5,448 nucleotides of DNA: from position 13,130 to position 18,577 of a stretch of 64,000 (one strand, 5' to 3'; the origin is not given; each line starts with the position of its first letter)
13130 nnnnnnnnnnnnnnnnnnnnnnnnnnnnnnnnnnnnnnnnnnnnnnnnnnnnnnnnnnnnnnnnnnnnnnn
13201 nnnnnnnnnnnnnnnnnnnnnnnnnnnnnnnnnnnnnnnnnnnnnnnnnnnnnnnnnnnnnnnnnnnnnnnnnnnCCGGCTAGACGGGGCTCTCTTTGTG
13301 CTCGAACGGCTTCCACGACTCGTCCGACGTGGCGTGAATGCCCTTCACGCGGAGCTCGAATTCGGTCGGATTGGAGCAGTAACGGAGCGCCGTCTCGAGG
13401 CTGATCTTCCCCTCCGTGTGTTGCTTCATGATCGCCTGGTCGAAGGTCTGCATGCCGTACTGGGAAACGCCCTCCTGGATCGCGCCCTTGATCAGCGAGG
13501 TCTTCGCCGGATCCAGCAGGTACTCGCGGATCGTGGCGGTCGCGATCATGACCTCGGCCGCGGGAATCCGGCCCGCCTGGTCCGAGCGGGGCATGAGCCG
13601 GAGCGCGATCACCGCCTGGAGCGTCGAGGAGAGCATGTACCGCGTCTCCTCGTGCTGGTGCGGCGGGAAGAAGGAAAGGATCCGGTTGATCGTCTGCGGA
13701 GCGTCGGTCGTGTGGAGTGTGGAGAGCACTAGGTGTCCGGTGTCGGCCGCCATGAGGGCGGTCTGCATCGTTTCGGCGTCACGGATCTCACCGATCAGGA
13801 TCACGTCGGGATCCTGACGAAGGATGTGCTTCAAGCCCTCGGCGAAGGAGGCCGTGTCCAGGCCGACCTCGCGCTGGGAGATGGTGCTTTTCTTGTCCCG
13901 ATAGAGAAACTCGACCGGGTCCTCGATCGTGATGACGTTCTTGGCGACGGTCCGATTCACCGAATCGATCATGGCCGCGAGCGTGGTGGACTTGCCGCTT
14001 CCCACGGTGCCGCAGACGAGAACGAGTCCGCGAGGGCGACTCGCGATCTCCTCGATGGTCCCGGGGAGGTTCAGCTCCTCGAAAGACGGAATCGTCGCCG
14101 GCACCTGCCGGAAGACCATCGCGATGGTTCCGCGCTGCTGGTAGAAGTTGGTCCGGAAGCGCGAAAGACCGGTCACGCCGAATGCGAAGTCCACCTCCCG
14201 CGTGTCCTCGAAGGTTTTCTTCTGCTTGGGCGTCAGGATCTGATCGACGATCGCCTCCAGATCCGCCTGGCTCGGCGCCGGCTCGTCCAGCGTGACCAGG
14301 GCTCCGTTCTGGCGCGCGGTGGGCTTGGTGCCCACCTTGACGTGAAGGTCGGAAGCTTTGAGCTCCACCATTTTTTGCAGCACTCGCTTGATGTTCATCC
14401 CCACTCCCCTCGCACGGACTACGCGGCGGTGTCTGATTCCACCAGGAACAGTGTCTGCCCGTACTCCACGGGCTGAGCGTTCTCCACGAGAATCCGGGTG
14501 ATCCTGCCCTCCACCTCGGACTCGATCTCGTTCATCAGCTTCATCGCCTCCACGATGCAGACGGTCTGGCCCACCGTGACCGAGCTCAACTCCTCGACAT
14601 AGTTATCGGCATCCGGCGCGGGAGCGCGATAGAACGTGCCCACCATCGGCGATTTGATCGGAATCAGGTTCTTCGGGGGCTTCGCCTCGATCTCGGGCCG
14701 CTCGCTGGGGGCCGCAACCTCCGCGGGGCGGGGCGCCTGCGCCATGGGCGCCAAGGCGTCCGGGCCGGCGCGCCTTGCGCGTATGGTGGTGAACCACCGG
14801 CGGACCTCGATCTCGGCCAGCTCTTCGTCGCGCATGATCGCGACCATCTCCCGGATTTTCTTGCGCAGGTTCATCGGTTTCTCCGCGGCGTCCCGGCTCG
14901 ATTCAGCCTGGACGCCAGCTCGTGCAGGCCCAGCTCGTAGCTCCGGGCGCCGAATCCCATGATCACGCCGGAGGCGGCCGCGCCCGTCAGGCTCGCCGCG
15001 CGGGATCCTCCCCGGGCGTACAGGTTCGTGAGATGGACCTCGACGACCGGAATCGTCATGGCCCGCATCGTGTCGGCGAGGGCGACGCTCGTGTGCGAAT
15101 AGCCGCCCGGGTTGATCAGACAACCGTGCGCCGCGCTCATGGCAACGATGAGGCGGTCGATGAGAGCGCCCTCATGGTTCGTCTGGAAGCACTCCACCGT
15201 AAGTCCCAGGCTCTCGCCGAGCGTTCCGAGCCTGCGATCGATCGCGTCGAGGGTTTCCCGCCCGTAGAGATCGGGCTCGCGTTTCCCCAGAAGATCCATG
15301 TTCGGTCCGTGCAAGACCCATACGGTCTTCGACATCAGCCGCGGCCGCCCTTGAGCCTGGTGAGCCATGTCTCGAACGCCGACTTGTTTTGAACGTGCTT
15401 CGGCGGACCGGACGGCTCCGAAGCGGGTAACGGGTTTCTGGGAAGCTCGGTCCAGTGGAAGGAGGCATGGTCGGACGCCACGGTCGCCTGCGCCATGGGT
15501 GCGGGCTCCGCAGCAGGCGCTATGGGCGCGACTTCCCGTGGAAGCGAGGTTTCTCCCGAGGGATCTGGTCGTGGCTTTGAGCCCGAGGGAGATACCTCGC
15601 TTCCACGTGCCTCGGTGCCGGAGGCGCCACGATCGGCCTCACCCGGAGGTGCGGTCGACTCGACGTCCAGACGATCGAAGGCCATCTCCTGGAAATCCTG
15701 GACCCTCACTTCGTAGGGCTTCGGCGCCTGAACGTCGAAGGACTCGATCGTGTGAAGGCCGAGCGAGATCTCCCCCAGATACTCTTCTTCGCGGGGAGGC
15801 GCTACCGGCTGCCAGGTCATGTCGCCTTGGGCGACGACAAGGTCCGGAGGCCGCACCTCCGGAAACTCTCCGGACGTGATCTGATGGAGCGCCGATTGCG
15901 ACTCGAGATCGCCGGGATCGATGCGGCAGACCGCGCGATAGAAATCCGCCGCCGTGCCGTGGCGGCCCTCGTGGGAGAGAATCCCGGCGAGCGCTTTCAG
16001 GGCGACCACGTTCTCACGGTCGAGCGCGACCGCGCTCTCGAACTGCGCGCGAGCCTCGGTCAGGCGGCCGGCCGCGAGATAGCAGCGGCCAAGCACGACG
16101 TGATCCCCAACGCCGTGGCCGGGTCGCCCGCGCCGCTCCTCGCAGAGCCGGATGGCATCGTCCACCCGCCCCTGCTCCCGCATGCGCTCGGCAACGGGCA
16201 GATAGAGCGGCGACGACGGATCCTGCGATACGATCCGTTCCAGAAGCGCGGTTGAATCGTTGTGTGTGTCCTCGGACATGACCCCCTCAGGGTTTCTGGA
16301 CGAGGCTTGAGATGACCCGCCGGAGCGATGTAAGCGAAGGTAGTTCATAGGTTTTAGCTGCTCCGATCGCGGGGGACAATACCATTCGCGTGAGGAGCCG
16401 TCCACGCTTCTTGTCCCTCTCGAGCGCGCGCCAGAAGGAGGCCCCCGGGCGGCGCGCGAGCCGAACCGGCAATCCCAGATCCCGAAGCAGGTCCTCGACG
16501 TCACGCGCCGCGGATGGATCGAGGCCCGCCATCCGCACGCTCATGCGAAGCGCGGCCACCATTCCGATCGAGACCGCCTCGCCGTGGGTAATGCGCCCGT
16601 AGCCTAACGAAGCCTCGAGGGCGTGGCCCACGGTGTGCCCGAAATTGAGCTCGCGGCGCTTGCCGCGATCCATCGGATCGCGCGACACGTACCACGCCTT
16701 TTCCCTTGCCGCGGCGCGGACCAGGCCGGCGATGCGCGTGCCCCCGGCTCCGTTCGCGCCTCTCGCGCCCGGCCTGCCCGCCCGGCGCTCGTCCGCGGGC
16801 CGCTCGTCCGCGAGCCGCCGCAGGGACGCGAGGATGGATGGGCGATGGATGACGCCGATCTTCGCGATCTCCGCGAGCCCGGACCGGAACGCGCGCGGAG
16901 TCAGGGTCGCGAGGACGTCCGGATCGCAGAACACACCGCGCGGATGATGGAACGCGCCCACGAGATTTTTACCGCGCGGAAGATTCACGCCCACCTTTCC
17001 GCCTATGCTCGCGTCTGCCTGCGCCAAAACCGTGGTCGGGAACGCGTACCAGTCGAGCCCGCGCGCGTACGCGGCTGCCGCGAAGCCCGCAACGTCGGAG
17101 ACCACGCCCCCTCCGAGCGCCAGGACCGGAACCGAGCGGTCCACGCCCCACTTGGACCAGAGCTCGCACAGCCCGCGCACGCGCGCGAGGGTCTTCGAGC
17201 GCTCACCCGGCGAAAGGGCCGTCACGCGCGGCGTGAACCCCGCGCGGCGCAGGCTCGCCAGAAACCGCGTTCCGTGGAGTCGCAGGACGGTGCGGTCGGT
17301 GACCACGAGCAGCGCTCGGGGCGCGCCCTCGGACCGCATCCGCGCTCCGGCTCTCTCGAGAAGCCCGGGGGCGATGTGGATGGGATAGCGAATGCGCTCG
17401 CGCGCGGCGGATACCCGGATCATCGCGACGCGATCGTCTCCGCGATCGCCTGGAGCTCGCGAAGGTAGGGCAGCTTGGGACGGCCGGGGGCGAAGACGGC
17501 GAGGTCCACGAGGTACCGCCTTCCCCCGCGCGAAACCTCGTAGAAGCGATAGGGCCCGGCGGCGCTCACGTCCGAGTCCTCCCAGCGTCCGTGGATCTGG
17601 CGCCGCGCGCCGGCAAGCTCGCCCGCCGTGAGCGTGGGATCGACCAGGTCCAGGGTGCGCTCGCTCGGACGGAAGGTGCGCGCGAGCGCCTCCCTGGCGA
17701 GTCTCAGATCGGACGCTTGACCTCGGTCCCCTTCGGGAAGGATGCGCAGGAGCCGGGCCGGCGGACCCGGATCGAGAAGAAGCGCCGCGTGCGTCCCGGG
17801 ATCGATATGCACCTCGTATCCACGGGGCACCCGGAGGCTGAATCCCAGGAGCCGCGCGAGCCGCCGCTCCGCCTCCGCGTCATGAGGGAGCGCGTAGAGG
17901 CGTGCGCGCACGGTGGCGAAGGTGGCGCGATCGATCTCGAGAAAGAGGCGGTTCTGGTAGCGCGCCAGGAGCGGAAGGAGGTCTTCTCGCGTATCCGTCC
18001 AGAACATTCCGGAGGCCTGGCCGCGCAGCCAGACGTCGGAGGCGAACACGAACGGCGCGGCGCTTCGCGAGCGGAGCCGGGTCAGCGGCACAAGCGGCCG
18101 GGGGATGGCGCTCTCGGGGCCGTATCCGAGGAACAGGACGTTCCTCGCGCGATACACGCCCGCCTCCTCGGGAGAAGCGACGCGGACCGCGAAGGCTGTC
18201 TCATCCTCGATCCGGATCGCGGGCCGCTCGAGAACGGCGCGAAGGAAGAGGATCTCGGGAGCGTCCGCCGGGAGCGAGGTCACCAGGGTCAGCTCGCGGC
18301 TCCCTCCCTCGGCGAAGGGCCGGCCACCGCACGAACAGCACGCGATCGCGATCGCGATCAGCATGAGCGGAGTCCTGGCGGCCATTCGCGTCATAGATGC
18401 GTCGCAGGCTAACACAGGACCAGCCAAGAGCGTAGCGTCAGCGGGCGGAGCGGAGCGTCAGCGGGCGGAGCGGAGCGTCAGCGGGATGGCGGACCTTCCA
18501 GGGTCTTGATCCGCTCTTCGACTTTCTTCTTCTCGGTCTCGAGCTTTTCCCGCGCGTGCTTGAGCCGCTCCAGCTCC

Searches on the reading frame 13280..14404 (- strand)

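Call 50: search_protein_families(library=pfam, proteins=[window:13280-14404:-], max_evalue=0.0001)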
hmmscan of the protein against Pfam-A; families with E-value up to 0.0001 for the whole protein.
window:13280-14404:- (374 aa): 1 family
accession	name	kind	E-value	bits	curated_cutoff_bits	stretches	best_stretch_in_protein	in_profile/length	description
PF00437.27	T2SSE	-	5.4e-46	157.4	24.9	1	116-280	133-287/370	Type II/IV secretion system protein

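Call 75: search_protein_families(library=ncbifam, proteins=[window:13280-14404:-], max_evalue=0.00001)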
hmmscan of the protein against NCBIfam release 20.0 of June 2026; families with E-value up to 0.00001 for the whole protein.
window:13280-14404:- (374 aa): 17 families
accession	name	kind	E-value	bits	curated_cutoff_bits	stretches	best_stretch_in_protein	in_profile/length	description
TIGR01420.1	pilT_fam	subfamily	4.9e-133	443.6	319.1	1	5-348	2-343/343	PilT/PilU family type 4a pilus ATPase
TIGR02525.1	plasmid_TraJ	equivalog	6.4e-49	166.9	368.3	1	12-337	19-361/372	plasmid transfer ATPase TraJ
TIGR02533.1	type_II_gspE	equivalog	5.6e-44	150.6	630.25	1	116-271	234-379/486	type II secretion system ATPase GspE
TIGR02524.1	dot_icm_DotB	equivalog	3.7e-42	144.8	463.3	1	5-327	6-339/358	Dot/Icm type IV secretion system ATPase DotB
TIGR02538.1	type_IV_pilB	equivalog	7e-42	143.8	675.65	1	119-273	310-454/564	type IV-A pilus assembly ATPase PilB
NF007755.0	PRK10436.1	equivalog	9.3e-40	136.6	617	1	118-294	212-378/465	type II secretion system protein GspE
NF041000.1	ATPase_ComGA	equivalog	1.2e-39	135.9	300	1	116-272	119-266/267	competence type IV pilus ATPase ComGA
NF053534.1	T4PilAsmATPsTfpB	equivalog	3.5e-37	128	850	1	117-271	328-472/584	type IV pilus assembly ATPase TfpB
TIGR02782.1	TrbB_P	equivalog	2.7e-17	63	304.55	1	125-272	136-282/303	P-type conjugative transfer ATPase TrbB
NF058587.1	archaellum_moto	equivalog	1.1e-16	60.7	550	1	128-243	278-394/527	archaellum flagellar ATPase motor FlaI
NF010469.0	PRK13894.1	subfamily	4.9e-13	49.1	508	1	127-251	151-273/320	conjugal transfer ATPase TrbB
TIGR02788.1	VirB11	equivalog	5.9e-13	48.5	249.95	1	120-245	139-265/308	P-type DNA transfer ATPase VirB11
TIGR03819.1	heli_sec_ATPase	hypoth_equivalog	3e-11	43.1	373.15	1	125-268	178-325/340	TadA family conjugal transfer-associated ATPase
NF010425.0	PRK13851.1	equivalog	9.4e-11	41.2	461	1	123-245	160-283/344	type IV secretion system protein VirB11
NF010407.0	PRK13833.1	subfamily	8.1e-10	38.6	499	1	126-244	145-261/323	conjugal transfer protein TrbB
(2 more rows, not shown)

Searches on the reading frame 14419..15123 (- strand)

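Call 50: search_protein_families(library=pfam, proteins=[window:14419-15123:-], max_evalue=0.0001)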
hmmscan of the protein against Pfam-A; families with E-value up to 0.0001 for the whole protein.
window:14419-15123:- (234 aa): 1 family
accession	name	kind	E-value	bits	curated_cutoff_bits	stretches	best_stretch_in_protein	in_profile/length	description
PF00364.28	Biotin_lipoyl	-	1.2e-19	70.3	22.1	1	156-226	3-71/73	Biotin-requiring enzyme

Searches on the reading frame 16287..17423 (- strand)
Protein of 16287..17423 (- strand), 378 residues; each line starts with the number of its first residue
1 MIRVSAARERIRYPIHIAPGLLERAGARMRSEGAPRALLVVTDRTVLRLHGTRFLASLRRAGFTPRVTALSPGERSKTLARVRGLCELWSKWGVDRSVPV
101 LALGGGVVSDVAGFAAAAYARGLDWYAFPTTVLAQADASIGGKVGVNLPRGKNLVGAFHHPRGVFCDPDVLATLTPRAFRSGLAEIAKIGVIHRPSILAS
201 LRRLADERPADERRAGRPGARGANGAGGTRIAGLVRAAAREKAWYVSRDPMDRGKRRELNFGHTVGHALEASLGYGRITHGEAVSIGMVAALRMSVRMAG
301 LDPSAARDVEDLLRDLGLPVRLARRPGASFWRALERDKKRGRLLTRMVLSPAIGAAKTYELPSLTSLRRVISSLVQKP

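Call 50: search_protein_families(library=pfam, proteins=[window:16287-17423:-], max_evalue=0.0001)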
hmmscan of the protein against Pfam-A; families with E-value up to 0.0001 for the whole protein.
window:16287-17423:- (378 aa): 5 families
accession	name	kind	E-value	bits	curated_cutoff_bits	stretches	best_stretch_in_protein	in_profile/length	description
PF01761.26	DHQ_synthase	-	2.2e-38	130.9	24.2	1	69-180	3-114/115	3-dehydroquinate synthase N-terminal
PF24621.2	DHQS_C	-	1.3e-31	110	27.6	1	182-339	1-143/144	3-dehydroquinate synthase C-terminal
PF13685.12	Fe-ADH_2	-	2.2e-08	34.7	28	1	17-172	2-146/149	Iron-containing alcohol dehydrogenase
PF00465.25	Fe-ADH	-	8e-06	26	31.3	1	16-122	5-106/168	Iron-containing alcohol dehydrogenase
PF03533.19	SPO11_like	-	4.1e-05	24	24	0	193-214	18-39/43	SPO11 homologue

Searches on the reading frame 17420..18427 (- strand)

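Call 50: search_protein_families(library=pfam, proteins=[window:17420-18427:-], max_evalue=0.0001)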
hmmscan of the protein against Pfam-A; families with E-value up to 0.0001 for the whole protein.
window:17420-18427:- (335 aa): 1 family
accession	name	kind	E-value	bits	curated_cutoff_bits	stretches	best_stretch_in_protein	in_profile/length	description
PF16125.10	DUF4837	-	4.5e-10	39.5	25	1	277-331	239-295/295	Domain of unknown function (DUF4837)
